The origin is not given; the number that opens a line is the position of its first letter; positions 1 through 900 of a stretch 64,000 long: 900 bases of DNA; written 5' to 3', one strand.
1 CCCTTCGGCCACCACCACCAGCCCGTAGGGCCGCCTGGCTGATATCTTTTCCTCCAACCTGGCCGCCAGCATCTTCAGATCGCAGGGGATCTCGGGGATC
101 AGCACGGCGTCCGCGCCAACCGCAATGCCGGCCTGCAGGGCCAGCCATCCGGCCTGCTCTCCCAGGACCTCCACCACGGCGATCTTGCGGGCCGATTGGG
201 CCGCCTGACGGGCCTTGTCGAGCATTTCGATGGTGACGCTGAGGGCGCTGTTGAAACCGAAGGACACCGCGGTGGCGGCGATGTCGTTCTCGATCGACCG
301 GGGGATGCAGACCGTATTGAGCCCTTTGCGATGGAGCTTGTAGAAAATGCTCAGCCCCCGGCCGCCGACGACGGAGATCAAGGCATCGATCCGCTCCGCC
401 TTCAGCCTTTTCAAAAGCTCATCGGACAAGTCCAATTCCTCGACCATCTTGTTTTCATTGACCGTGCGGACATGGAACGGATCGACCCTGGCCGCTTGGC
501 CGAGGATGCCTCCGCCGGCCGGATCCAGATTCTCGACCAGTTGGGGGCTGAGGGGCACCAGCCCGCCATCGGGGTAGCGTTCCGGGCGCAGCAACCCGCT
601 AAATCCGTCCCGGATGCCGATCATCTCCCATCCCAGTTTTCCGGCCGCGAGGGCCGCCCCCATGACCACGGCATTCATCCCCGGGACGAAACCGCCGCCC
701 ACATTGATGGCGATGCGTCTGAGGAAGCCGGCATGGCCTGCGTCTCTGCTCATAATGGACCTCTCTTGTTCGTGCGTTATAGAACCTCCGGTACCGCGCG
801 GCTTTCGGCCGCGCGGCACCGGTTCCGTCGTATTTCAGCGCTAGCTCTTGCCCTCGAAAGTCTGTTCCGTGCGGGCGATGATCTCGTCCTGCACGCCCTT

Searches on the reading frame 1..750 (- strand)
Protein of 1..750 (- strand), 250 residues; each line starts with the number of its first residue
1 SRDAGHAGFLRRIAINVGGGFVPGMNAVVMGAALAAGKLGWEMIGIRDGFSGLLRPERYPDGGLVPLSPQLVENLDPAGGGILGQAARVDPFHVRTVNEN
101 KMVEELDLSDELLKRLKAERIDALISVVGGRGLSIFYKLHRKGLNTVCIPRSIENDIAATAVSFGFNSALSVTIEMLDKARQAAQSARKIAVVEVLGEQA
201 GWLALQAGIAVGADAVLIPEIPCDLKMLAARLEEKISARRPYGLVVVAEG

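Call 8: search_protein_families(library=pfam, proteins=[window:1-750:-])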
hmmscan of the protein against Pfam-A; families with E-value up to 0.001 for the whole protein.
window:1-750:- (250 aa): 1 family
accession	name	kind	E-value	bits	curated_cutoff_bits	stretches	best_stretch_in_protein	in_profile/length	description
PF00365.25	PFK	-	6.6e-57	193.4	30.9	1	12-250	1-222/277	Phosphofructokinase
